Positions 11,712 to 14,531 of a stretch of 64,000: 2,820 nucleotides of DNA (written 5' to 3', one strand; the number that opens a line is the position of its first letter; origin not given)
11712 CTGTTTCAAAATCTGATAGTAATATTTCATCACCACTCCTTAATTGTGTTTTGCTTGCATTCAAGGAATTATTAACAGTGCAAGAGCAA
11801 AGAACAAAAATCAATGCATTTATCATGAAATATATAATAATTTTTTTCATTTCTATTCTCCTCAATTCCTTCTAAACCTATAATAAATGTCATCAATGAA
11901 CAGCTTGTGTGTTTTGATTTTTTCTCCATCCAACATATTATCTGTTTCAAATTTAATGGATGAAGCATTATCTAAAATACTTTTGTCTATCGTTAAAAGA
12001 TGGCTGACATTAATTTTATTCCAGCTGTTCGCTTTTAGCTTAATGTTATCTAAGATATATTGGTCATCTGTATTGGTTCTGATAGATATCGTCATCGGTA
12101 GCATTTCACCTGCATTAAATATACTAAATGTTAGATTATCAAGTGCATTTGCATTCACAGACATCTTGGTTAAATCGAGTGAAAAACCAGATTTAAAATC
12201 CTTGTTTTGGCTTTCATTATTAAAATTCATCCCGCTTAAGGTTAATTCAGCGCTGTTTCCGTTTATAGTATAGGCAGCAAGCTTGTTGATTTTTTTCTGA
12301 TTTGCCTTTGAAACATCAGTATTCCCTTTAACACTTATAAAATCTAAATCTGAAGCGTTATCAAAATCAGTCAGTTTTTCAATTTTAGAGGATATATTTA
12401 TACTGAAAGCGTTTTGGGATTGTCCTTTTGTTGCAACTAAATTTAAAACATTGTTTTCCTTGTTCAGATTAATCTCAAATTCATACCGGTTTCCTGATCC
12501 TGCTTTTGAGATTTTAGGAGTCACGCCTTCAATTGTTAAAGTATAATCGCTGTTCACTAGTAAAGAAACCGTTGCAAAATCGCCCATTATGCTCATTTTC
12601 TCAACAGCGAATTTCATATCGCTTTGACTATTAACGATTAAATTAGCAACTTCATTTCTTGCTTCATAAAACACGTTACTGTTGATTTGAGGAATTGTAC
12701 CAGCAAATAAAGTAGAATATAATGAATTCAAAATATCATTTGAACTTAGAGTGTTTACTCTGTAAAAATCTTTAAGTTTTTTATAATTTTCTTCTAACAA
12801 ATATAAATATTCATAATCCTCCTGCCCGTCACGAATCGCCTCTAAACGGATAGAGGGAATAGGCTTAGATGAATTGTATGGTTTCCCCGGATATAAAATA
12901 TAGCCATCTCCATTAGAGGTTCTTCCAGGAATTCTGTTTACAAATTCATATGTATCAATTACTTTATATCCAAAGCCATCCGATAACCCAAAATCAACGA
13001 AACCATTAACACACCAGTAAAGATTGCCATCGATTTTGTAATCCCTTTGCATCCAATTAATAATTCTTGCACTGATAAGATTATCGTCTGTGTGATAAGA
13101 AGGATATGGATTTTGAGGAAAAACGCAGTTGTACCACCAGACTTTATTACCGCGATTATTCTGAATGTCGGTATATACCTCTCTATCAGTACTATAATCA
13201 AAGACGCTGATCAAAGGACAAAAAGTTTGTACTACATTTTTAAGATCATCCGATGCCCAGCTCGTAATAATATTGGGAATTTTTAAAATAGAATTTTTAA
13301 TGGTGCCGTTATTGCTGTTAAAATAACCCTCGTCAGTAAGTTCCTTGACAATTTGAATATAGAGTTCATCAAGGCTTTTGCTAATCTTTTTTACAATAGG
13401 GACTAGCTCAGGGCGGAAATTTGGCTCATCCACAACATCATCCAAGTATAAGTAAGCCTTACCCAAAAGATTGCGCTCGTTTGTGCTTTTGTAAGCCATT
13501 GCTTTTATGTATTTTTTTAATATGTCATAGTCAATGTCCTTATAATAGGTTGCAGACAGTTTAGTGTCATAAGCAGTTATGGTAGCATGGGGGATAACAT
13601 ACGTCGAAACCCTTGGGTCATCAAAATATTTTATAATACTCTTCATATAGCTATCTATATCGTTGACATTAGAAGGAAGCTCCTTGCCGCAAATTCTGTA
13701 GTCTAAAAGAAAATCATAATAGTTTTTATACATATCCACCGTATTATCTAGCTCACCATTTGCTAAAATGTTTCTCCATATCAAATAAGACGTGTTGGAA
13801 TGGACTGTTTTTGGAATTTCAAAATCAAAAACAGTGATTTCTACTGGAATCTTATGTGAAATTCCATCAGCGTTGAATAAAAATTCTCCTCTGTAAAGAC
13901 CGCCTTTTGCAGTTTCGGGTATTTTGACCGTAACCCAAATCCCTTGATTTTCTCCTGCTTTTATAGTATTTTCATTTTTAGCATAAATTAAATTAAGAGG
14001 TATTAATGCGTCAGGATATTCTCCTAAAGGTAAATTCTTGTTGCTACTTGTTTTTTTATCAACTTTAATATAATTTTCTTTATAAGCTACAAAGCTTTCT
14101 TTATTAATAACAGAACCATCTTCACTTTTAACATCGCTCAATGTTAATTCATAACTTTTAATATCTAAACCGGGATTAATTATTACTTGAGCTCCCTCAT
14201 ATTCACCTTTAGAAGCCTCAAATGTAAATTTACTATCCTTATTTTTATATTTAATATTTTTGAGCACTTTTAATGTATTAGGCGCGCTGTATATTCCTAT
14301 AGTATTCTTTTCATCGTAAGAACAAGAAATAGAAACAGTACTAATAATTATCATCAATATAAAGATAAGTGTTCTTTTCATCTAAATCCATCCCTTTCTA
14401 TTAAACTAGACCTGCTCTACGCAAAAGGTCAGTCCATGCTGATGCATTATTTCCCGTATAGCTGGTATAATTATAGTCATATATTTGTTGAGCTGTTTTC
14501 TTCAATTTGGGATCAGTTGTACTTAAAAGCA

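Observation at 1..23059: AT-rich ~23-kb glycan-utilisation locus that ends at a tRNA operon: candidate horizontally acquired Gram-positive PUL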

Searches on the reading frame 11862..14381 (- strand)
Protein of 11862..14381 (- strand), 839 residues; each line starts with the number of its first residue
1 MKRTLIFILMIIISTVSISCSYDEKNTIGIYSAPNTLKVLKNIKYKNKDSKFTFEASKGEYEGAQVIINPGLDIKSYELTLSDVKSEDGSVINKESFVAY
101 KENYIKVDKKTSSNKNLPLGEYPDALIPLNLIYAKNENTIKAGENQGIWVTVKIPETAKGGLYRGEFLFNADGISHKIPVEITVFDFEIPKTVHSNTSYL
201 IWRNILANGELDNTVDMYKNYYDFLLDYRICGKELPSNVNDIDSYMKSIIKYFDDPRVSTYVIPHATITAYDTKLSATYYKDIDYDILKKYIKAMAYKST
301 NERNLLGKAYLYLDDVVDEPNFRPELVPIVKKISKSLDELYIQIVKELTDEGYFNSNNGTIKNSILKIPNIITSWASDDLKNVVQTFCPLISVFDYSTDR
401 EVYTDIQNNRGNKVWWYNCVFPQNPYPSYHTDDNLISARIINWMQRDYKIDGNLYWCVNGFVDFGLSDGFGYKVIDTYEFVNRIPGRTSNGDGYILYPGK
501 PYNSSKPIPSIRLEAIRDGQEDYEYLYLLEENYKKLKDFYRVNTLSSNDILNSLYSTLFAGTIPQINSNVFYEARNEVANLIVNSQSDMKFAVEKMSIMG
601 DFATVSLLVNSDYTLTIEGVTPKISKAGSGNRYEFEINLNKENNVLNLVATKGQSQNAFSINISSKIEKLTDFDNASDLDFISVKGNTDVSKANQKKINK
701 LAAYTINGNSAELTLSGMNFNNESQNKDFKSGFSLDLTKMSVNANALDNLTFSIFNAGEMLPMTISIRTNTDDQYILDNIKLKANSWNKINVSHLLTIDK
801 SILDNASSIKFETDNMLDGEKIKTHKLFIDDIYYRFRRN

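Call 5: search_protein_families(library=pfam, proteins=[window:11862-14381:-], max_evalue=0.01)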
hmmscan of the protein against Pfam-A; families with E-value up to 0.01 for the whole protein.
window:11862-14381:- (839 aa): 3 families
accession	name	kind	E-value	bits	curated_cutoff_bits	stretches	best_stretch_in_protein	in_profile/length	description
PF13320.12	GH123_cat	-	6.9e-14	52.4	23.1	1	374-529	209-324/324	Glycoside hydrolase 123, catalytic domain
PF22680.2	Glyco_hydro_123_N_2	-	1.2e-11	45.1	27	1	46-168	17-139/142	Glycoside hydrolase 123 N-terminal domain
PF19543.5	GH123_N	-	2.2e-06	26.3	22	1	137-190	257-311/969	Glycoside hydrolase 123, N-terminal domain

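Call 13: find_encoding_contigs(protein=window:11862-14381:-, flank=10000, max_places=10)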
Protein window:11862-14381:- (839 aa): 2 contigs read that carry it; 2 places shown.
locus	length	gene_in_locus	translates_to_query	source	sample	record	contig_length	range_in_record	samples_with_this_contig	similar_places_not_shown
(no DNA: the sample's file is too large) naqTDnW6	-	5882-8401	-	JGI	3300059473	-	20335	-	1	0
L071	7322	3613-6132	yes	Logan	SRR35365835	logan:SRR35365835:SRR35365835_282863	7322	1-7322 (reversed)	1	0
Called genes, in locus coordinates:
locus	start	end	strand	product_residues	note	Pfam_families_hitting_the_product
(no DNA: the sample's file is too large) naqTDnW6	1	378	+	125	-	?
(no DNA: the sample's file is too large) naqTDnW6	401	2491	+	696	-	PF02065:Melibiase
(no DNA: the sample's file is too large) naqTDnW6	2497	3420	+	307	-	PF00528:BPD_transp_1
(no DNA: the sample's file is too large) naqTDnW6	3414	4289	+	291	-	PF00528:BPD_transp_1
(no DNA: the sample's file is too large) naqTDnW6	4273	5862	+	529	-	PF01547:SBP_bac_1, PF13531:SBP_bac_11 (faint)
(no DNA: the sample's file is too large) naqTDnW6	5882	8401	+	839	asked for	PF19543:GH123_N (faint), PF22680:Glyco_hydro_123_N_2, PF13320:GH123_cat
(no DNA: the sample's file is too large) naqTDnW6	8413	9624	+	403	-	-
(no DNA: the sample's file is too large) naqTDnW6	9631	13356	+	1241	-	-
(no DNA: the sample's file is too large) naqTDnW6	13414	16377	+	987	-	PF00404:Dockerin_1 (weak), PF22639:Gp18_dom_I (faint), PF26306:FimD_3rd (faint)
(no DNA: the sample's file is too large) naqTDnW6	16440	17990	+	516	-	PF22422:MGH1-like_GH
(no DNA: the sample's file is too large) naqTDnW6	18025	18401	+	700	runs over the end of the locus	PF17132:Glyco_hydro_106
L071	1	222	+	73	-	?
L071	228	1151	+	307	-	PF00528:BPD_transp_1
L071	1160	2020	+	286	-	PF00528:BPD_transp_1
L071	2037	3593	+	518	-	PF01547:SBP_bac_1, PF13531:SBP_bac_11 (faint)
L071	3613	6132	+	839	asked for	PF19543:GH123_N (faint), PF22680:Glyco_hydro_123_N_2, PF13320:GH123_cat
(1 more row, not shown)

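Call 41: search_solved_structures(query=window:11862-14381:-, max_evalue=0.01)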
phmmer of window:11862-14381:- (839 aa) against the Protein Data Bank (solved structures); distinct sequences matched with E-value up to 0.01: 5.
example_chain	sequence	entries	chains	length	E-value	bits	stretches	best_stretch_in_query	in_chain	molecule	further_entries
8k2f_A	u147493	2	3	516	2.3e-27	99.1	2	54-204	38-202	Oligosaccharide-releasing beta-N-acetylgalactosaminidase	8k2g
8k2j_A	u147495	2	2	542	4.8e-21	78.2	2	371-532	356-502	Oligosaccharide/Monosaccharide-releasing beta-N-acetylgalactosaminidase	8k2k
8k2h_B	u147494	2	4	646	8.1e-18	67.5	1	365-535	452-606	Oligosaccharide/Monosaccharide-releasing beta-N-acetylhexosaminidase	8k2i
5l7v_A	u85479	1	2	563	1.1e-07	34.1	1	53-225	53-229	glycoside hydrolase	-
5l7r_A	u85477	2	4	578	1.2e-07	33.9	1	53-225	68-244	glycoside hydrolase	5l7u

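Call 55: search_solved_structures(query=window:11862-14381:-, max_evalue=1e-10, show_alignments=3)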
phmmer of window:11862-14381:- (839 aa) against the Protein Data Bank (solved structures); distinct sequences matched with E-value up to 1e-10: 3.
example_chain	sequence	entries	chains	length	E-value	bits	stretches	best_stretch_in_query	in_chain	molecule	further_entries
8k2f_A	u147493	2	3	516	2.3e-27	99.1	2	54-204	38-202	Oligosaccharide-releasing beta-N-acetylgalactosaminidase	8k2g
8k2j_A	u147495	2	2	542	4.8e-21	78.2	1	371-532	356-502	Oligosaccharide/Monosaccharide-releasing beta-N-acetylgalactosaminidase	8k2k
8k2h_B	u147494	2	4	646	8.1e-18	67.5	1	365-535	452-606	Oligosaccharide/Monosaccharide-releasing beta-N-acetylhexosaminidase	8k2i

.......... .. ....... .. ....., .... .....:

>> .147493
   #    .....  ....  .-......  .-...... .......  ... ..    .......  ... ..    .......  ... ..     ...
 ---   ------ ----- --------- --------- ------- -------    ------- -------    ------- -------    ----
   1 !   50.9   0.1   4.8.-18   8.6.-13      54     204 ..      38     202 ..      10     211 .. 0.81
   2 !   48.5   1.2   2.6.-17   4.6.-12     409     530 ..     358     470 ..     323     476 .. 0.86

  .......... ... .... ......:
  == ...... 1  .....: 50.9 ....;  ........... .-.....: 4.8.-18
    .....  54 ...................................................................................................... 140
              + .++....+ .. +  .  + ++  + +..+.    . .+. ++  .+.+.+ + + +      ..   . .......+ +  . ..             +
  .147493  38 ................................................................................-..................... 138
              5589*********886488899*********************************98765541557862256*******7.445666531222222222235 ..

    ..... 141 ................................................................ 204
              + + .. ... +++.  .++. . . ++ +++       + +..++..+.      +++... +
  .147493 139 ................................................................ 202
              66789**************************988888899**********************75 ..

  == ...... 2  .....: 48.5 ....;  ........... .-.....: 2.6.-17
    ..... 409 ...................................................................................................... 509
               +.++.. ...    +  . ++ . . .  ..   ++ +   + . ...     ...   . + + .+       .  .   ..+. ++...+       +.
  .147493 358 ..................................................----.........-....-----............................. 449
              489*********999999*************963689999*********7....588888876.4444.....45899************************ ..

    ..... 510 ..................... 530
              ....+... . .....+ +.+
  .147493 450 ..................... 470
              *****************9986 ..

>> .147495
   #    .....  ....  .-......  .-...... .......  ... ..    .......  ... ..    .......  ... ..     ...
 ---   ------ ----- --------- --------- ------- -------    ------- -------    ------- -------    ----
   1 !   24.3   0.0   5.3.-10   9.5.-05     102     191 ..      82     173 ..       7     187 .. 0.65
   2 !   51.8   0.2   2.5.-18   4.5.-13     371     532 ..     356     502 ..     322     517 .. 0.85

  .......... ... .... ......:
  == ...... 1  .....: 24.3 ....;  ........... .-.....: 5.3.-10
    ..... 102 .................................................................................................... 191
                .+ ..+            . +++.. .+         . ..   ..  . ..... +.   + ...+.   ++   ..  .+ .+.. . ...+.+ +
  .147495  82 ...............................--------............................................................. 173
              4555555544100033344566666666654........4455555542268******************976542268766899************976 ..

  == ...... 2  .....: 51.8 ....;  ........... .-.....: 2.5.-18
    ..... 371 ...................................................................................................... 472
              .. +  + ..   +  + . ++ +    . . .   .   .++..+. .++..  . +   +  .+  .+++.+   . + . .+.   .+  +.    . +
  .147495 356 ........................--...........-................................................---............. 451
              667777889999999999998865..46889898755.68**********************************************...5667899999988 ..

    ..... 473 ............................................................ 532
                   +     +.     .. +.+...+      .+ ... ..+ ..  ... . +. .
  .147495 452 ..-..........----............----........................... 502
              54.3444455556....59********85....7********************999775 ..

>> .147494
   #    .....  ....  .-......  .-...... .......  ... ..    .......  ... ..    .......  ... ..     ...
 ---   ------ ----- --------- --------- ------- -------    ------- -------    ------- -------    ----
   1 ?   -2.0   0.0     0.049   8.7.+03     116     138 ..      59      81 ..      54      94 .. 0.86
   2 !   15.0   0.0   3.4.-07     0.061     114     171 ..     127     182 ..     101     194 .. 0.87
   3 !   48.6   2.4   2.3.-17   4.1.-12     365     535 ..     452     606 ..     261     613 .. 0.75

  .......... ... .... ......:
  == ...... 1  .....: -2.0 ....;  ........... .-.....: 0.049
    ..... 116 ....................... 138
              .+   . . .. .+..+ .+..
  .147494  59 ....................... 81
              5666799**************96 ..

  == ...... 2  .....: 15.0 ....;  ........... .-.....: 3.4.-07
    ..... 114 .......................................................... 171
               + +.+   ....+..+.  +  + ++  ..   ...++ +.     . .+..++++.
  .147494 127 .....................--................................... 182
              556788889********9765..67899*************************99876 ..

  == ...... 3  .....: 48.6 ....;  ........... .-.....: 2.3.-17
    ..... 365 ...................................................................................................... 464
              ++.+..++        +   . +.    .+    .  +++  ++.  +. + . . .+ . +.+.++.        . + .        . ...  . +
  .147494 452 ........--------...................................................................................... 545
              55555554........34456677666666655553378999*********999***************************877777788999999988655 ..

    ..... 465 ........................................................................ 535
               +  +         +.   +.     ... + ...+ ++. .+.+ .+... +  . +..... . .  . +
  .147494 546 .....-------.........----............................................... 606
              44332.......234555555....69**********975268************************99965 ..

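Call 64: find_homologous_proteins(query=window:11862-14381:-, max_evalue=0.00001)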
Query window:11862-14381:- (839 aa): 71 proteins with E <= 0.00001 among 8000 candidates.
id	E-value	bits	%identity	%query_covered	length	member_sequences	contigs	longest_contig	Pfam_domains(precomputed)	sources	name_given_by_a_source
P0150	0.0e+0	1854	100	99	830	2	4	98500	PF19543.6,PF13320.13,PF22680.3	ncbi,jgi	jgi:hypothetical protein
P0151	5.2e-161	556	35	100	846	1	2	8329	PF19543.6,PF13320.13,PF22680.3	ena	-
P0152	3.6e-159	550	35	99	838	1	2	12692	PF13320.13,PF22680.3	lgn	-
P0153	3.7e-129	451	33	100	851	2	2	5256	PF13320.13,PF22680.3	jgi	-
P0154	6.7e-125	437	40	69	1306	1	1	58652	PF13320.13,PF22680.3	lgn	-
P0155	1.3e-121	426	31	97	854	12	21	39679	PF13320.13,PF22680.3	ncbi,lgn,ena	-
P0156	8.3e-121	423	33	87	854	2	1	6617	PF13320.13,PF22680.3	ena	-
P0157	1.7e-120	422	31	100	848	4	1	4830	PF13320.13,PF22680.3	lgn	-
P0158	3.8e-115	404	30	97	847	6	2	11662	PF13320.13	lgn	-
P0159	2.5e-112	395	30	100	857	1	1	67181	PF13320.13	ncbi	-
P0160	3.4e-110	388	30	95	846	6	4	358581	PF13320.13,PF22680.3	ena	-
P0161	3.1e-108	382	31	93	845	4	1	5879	PF13320.13,PF22680.3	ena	-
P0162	3.0e-106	375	29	93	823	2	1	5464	PF13320.13,PF22680.3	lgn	-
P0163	4.1e-104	368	30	93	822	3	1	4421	PF13320.13,PF22680.3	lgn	-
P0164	6.1e-104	367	35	77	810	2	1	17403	PF13320.13,PF22680.3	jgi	jgi:hypothetical protein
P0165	8.6e-102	360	29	97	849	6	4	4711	PF13320.13,PF22680.3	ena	-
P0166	1.8e-96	343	30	98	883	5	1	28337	PF19543.6,PF13320.13,PF22680.3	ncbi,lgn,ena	-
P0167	2.3e-94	336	30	82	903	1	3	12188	PF19543.6,PF13320.13,PF22680.3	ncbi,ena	-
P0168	3.7e-88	315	32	68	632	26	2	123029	PF19543.6,PF13320.13,PF22680.3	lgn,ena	-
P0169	3.5e-87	312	31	77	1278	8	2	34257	PF19543.6,PF00149.34,PF13320.13,PF22680.3,PF00041.28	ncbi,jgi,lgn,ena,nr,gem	ncbi:MAG: DUF6067 family protein [Limnochordia bacterium]|jgi:3',5'-cyclic AMP phosphodiesterase Cpd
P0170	7.2e-87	311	30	79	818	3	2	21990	PF13320.13,PF22680.3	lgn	-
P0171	8.2e-87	311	30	79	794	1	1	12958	PF13320.13,PF22680.3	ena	-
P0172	9.0e-87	311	32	76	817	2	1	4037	PF19543.6,PF13320.13,PF22680.3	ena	-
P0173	1.9e-86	310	30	86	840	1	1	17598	PF13320.13,PF22680.3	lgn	-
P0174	6.3e-85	304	31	96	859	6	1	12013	PF19543.6,PF13320.13,PF22680.3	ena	-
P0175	3.4e-84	302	34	67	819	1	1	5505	PF13320.13,PF22680.3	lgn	-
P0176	9.4e-84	301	32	70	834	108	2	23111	PF13320.13,PF22680.3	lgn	-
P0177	1.7e-82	296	29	77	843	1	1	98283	PF13320.13,PF22680.3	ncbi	-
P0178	4.3e-81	292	35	67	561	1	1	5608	PF13320.13,PF22680.3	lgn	-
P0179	1.5e-80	290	30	79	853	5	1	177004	PF13320.13,PF22680.3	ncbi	-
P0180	7.8e-79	284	36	32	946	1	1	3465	PF13320.13,PF22680.3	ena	-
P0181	2.2e-78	283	37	32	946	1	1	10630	PF13320.13,PF22680.3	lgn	-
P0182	3.9e-77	279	29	96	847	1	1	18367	PF19543.6,PF13320.13,PF22680.3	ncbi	-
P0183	8.6e-77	278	32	75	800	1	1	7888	PF13320.13,PF22680.3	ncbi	-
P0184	1.7e-76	277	30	83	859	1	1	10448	PF13320.13,PF22680.3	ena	-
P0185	2.4e-75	273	30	83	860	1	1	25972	PF13320.13,PF22680.3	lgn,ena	-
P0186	6.7e-75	271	31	71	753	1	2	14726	PF13320.13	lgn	-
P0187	7.5e-75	271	29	83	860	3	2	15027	PF13320.13,PF22680.3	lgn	-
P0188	7.7e-75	271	30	83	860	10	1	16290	PF13320.13,PF22680.3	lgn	-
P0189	8.5e-74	268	30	90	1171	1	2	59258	PF19543.6,PF06452.17,PF13320.13,PF22680.3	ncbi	-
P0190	1.3e-72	264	30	76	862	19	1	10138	PF13320.13,PF22680.3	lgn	-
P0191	1.5e-72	264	32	68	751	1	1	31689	PF13320.13,PF22680.3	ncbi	-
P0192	2.8e-71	259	30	76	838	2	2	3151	PF13320.13,PF22680.3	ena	-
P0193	1.3e-70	257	30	72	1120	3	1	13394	PF19543.6,PF06452.17,PF13320.13,PF22680.3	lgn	-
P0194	6.2e-70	255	35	32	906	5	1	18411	PF13320.13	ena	-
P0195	9.2e-69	251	31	70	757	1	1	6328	PF13320.13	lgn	-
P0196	1.8e-68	250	30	82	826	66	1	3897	PF13320.13,PF22544.3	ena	-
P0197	2.5e-67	246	30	72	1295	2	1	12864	PF13320.13,PF22680.3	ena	-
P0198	5.6e-67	245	27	97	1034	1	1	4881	PF19543.6,PF06452.17,PF13320.13,PF22680.3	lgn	-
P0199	5.1e-66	242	32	64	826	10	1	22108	PF13320.13,PF22680.3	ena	-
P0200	5.3e-66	242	29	80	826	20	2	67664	PF13320.13,PF22680.3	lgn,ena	-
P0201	6.0e-66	242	28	81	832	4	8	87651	PF19543.6,PF13320.13,PF22680.3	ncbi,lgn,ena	-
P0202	3.3e-64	236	27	79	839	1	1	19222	PF13320.13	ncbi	-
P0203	5.6e-64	235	29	71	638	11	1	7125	PF13320.13,PF22680.3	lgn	-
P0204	7.2e-64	235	29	82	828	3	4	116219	PF13320.13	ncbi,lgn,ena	-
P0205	1.5e-63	234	29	81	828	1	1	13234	PF13320.13,PF22680.3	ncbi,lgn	-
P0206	5.1e-62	229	28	81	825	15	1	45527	PF13320.13,PF22680.3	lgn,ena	-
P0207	1.0e-59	221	31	61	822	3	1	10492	PF19543.6,PF13320.13,PF22680.3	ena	-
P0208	1.1e-57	214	32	61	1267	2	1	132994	PF13320.13,PF22680.3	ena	-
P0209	8.9e-57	211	31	63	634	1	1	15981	PF13320.13,PF22680.3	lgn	-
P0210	9.9e-56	208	30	61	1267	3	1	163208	PF13320.13,PF22680.3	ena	-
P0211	7.9e-53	198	29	61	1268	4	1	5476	PF13320.13,PF22680.3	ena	-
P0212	1.3e-52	198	29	61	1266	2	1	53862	PF13320.13,PF22680.3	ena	-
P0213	7.0e-52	195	29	61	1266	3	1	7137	PF13320.13,PF22680.3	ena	-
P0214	3.7e-31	127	25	60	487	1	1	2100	PF19543.6,PF13320.13,PF22680.3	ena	-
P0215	1.0e-27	115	31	21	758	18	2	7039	PF13320.13,PF22680.3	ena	-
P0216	1.3e-19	88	25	61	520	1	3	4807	PF13320.13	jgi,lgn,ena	-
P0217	1.1e-18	85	25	59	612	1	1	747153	PF13320.13,PF22680.3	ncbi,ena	-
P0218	1.7e-18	85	35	16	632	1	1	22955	PF19543.6,PF13320.13,PF22680.3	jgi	-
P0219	2.6e-18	84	24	60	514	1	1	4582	PF13320.13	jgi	jgi:Glycoside hydrolase 123, catalytic domain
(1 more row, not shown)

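Call 66: find_encoding_contigs(protein=P0152, flank=10000, max_places=2)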
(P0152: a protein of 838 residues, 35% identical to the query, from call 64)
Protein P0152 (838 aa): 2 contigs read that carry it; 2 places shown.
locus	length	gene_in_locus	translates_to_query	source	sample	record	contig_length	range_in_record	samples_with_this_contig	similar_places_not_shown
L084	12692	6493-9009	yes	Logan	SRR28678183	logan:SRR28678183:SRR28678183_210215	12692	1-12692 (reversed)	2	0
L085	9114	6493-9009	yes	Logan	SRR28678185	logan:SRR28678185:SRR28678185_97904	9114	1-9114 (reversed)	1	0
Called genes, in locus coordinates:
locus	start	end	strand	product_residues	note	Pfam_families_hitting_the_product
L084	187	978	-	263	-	PF02311:AraC_binding, PF07883:Cupin_2, PF12833:HTH_18, PF00165:HTH_AraC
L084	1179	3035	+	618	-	PF00728:Glyco_hydro_20, PF18088:Glyco_H_20C_C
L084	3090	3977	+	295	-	PF00528:BPD_transp_1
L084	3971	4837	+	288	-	PF00528:BPD_transp_1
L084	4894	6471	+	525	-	PF01547:SBP_bac_1, PF13416:SBP_bac_8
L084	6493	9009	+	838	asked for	PF22680:Glyco_hydro_123_N_2, PF13320:GH123_cat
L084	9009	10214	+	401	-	-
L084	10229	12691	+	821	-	?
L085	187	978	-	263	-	PF02311:AraC_binding, PF07883:Cupin_2, PF12833:HTH_18, PF00165:HTH_AraC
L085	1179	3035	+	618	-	PF00728:Glyco_hydro_20, PF18088:Glyco_H_20C_C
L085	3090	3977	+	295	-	PF00528:BPD_transp_1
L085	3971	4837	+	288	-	PF00528:BPD_transp_1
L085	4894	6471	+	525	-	PF01547:SBP_bac_1, PF13416:SBP_bac_8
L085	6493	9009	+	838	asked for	PF22680:Glyco_hydro_123_N_2, PF13320:GH123_cat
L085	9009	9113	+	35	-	?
